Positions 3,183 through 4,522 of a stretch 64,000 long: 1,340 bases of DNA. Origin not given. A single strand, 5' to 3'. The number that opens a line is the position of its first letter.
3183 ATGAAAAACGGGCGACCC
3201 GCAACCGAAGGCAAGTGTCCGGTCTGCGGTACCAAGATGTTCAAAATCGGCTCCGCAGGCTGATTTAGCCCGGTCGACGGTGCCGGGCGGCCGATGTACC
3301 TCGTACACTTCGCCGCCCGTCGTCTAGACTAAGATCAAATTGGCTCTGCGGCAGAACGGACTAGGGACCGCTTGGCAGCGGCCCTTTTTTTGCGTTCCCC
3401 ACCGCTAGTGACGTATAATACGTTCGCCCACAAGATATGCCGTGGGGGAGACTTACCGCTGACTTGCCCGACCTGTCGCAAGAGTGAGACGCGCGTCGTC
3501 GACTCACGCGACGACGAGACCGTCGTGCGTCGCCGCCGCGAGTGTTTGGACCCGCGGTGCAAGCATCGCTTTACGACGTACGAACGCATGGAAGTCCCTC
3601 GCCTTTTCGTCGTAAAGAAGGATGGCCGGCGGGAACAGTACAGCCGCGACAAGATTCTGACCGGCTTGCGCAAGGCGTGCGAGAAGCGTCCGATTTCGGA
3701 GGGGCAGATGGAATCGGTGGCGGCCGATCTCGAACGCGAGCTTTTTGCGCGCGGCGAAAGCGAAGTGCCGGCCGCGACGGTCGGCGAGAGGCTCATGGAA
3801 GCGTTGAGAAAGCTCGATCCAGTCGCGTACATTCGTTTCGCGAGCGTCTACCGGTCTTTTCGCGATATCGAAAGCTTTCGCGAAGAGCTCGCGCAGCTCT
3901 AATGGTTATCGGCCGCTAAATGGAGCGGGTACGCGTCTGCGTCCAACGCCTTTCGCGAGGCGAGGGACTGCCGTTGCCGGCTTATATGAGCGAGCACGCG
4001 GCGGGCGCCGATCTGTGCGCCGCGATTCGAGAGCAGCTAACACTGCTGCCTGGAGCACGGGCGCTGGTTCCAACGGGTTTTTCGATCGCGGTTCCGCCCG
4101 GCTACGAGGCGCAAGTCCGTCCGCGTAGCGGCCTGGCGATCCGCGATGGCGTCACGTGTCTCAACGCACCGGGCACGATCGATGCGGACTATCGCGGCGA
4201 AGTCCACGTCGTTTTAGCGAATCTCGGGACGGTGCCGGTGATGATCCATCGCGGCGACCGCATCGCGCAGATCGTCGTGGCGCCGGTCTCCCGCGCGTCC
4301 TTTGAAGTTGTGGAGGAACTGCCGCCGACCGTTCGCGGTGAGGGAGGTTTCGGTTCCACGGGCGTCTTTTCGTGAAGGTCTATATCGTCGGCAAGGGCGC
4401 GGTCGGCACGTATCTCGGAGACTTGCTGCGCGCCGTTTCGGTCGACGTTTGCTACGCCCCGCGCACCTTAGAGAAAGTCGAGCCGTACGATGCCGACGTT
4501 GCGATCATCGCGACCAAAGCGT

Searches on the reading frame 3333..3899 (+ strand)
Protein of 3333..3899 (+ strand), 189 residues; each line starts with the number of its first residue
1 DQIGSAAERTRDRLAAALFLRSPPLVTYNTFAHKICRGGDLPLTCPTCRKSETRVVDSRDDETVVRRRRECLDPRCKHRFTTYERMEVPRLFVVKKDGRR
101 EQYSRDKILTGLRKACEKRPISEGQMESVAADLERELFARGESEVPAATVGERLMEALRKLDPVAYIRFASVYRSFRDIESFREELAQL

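Call 50: search_protein_families(library=ncbifam, proteins=[window:3333-3899:+], max_evalue=0.00001)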
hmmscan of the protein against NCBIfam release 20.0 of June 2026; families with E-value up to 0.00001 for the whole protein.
window:3333-3899:+ (189 aa): 1 family
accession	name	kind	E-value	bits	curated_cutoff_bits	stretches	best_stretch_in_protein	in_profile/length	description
TIGR00244.1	TIGR00244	equivalog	4.4e-52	176.1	124.65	1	43-189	1-147/147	transcriptional regulator NrdR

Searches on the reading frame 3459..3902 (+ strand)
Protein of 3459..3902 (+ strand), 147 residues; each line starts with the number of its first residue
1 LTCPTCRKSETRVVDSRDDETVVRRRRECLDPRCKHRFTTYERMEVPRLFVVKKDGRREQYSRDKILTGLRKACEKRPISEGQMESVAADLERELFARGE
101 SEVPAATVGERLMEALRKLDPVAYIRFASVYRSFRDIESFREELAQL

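Call 8: search_protein_families(library=pfam, proteins=[window:3459-3902:+])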
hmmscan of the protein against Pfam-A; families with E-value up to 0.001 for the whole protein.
window:3459-3902:+ (147 aa): 2 families
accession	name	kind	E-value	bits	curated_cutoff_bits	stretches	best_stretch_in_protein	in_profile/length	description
PF03477.21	ATP-cone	-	7e-22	78.2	25.8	1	50-136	2-87/88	ATP cone domain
PF22811.2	Zn_ribbon_NrdR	-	1.7e-13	50.7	27.2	1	2-42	2-42/42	Transcriptional repressor NrdR-like, N-terminal domain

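Call 20: find_homologous_proteins(query=window:3459-3902:+)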
Query window:3459-3902:+ (147 aa): 8000 proteins with E <= 0.001 among 8000 candidates; the best 120 are listed.
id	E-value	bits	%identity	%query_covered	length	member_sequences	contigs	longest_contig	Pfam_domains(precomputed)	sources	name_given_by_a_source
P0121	5.4e-86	303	97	100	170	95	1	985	PF22811.3,PF03477.22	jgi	-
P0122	2.3e-84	298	95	100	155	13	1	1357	PF22811.3,PF03477.22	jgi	jgi:transcriptional repressor NrdR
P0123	1.2e-81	289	93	100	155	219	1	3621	PF22811.3,PF03477.22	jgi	jgi:transcriptional repressor NrdR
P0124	2.5e-81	288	93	100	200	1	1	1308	PF22811.3,PF03477.22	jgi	jgi:transcriptional repressor NrdR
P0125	2.9e-81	288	93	100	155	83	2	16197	PF22811.3,PF03477.22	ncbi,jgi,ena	-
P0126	6.5e-81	287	90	100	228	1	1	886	PF22811.3,PF03477.22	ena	-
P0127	1.4e-80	286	90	100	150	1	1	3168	PF22811.3,PF03477.22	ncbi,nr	ncbi:MAG: transcriptional repressor NrdR [Candidatus Eremiobacteraeota bacterium]|nr:transcriptional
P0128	1.7e-80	286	91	100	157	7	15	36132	PF22811.3,PF03477.22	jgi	jgi:transcriptional repressor NrdR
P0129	6.6e-80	284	90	100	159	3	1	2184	PF22811.3,PF03477.22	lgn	-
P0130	8.1e-80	283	89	100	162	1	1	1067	PF22811.3,PF03477.22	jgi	jgi:transcriptional repressor NrdR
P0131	2.4e-79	282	90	100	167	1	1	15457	PF22811.3,PF03477.22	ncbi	ncbi:MAG TPA: transcriptional regulator NrdR [Candidatus Tumulicola sp.]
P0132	3.0e-79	282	88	100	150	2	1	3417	PF22811.3,PF03477.22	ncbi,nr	ncbi:MAG TPA: transcriptional regulator NrdR [Candidatus Acidoferrales bacterium]|nr:transcriptional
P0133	7.0e-79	280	90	100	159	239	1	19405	PF22811.3,PF03477.22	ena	-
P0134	1.8e-78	279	90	99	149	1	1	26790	PF22811.3,PF03477.22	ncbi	ncbi:MAG: transcriptional regulator NrdR [Candidatus Tumulicola sp.]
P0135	2.1e-78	279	87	100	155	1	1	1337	PF22811.3,PF03477.22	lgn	-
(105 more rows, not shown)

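Call 23: find_related_loci(query=window:3459-3902:+, collection=metagenome_contigs, flank=10000)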
Query window:3459-3902:+ (147 aa) in metagenome_contigs; peptide patterns used: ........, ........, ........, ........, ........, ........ (x = any residue, [..] = any of these).
600 stretches matched a pattern (row limit reached: there are more); 325 encode a relative of the query (tblastn E <= 1e-3); the best 80 are kept; 80 distinct loci.
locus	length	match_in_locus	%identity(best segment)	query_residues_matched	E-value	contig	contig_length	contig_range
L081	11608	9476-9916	100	1-147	3e-94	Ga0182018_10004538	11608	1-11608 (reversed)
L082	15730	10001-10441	100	1-147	1e-93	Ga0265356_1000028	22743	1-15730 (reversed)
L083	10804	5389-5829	100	1-147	8e-94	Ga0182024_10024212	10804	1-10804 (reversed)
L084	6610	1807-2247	100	1-147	9e-94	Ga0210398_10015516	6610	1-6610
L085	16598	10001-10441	99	1-147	5e-93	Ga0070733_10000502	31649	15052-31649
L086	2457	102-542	94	1-147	1e-91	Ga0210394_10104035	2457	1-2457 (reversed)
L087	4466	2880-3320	94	1-147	2e-89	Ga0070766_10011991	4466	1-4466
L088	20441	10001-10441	94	1-147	4e-89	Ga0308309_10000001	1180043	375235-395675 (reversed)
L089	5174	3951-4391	93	1-147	1e-88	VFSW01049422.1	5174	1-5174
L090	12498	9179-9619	94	1-147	1e-88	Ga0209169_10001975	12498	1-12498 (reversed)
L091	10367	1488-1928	93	1-147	3e-88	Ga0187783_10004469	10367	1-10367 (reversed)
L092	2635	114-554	94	1-147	2e-90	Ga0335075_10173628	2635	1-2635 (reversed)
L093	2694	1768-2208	93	1-147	8e-90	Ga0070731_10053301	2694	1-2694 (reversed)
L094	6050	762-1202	91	1-147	1e-87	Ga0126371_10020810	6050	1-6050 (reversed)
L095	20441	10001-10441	93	1-147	1e-87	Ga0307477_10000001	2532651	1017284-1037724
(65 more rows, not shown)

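Call 67: search_protein_families(library=ncbifam, proteins=[L085:3-755:-, L085:439-1395:+, L085:1206-2003:+, L085:1892-2479:+, L085:2359-3537:+, L085:3711-5114:+, L085:5280-7016:-], max_evalue=1e-8)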
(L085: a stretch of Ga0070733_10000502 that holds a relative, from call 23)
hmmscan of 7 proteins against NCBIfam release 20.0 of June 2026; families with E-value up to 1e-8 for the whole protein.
L085:3-755:- (251 aa): 0 families

L085:439-1395:+ (319 aa): 3 families
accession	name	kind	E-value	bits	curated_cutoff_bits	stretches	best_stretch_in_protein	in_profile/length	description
NF001273.0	PRK00230.1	equivalog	1.2e-76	257.2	193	1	85-316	5-230/233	orotidine-5'-phosphate decarboxylase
TIGR01740.1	pyrF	equivalog_domain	1.3e-52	178.6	92.3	1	87-311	1-215/216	orotidine-5'-phosphate decarboxylase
NF010386.0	PRK13813.1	equivalog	8.4e-41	139.9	208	1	84-316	4-214/216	orotidine 5'-phosphate decarboxylase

L085:1206-2003:+ (266 aa): 7 families
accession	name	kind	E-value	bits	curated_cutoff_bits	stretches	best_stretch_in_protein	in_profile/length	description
TIGR01367.1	pyrE_Therm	equivalog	2.9e-54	183.5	150.25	1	71-264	2-187/187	orotate phosphoribosyltransferase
TIGR00336.1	pyrE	equivalog_domain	1.7e-21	76.8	106.8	1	76-239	4-170/173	orotate phosphoribosyltransferase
NF006328.0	PRK08558.1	equivalog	1.9e-16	60.4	184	0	95-159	81-145/238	adenine phosphoribosyltransferase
NF006671.0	PRK09219.1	equivalog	1e-11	44.7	177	0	169-214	114-159/192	xanthine phosphoribosyltransferase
NF002620.0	PRK02277.1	subfamily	8.8e-11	41.8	115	1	92-212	51-181/201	orotate phosphoribosyltransferase-like protein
TIGR01744.1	XPRTase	equivalog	5.6e-10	39.2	164.45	0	169-214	114-159/191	xanthine phosphoribosyltransferase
TIGR01743.1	purR_Bsub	equivalog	2.4e-09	36.6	258.7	0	98-160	101-163/268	pur operon repressor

L085:1892-2479:+ (196 aa): 2 families
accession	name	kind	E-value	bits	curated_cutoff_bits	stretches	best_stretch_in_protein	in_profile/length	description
NF002959.0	PRK03624.1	equivalog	5.5e-12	45.6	124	1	129-191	73-135/147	GNAT family acetyltransferase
TIGR01575.1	rimI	equivalog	1.6e-10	41.3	86.4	1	98-188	32-115/132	ribosomal protein S18-alanine N-acetyltransferase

L085:2359-3537:+ (393 aa): 3 families
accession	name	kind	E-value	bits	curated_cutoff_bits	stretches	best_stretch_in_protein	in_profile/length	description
TIGR02872.1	spore_ytvI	equivalog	5.8e-28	98.3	198.15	1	56-375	5-333/341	sporulation integral membrane protein YtvI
NF045801.1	efflux_ABUW_0982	equivalog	9.5e-28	97.2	675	1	50-381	9-343/392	chloramphenicol efflux transporter CxpE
NF008930.0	PRK12287.1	subfamily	5.9e-16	59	318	1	39-377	4-324/344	AI-2E family transporter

L085:3711-5114:+ (468 aa): 1 family
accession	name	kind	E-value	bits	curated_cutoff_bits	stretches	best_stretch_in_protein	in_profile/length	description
TIGR03803.2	Gloeo_Verruco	domain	5.3e-56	186.2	44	3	202-252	1-48/50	choice-of-anchor tandem repeat GloVer-containing protein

L085:5280-7016:- (579 aa): 0 families

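Call 74: search_protein_representatives(protein=window:3459-3902:+)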
Query: 147 residues. Proteins with E-value up to 0.001 (for the whole library): 9364; up to 1e-10: 3940; up to 1e-30: 245. The best 150 are listed.
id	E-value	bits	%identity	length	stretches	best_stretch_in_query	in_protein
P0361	1.9e-62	225.6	91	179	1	1-117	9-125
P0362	1.3e-61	222.9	53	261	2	12-146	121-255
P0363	5.1e-52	191.8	44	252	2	2-145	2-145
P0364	2.5e-46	173.4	58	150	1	2-145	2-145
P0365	3.8e-42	159.8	54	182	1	2-144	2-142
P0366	5.0e-42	159.4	55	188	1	2-144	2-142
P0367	8.0e-42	158.8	49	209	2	2-145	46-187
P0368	1.2e-41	158.3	56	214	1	2-145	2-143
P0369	2.0e-41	157.5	52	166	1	2-146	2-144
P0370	2.5e-41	157.2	49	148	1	2-145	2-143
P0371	5.1e-41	156.2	37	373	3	1-141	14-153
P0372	3.5e-40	153.5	46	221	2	33-146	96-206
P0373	3.8e-40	153.4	52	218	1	2-146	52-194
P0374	4.5e-40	153.1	52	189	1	2-145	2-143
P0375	9.0e-40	152.1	53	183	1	2-147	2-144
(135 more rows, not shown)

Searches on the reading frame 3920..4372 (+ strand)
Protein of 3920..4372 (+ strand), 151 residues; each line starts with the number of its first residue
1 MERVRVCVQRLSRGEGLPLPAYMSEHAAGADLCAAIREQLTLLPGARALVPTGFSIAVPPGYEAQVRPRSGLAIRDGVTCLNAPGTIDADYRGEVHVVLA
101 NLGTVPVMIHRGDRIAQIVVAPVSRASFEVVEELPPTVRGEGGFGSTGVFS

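Call 50: search_protein_families(library=ncbifam, proteins=[window:3920-4372:+], max_evalue=0.00001)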
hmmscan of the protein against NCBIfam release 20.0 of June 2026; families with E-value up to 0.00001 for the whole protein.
window:3920-4372:+ (151 aa): 4 families
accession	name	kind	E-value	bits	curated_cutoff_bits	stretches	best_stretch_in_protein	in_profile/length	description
NF001862.0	PRK00601.1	equivalog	1.6e-58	196.6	103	1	3-149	3-149/150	dUTP diphosphatase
TIGR00576.1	dut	superfamily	1.7e-50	170.4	102.55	1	11-148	5-142/143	dUTP diphosphatase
NF010561.0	PRK13956.1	equivalog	1.5e-11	44.3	223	1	19-148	18-146/147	dUTP diphosphatase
TIGR02274.1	dCTP_deam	equivalog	6.1e-11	42.3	92.8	1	37-125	69-156/180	dCTP deaminase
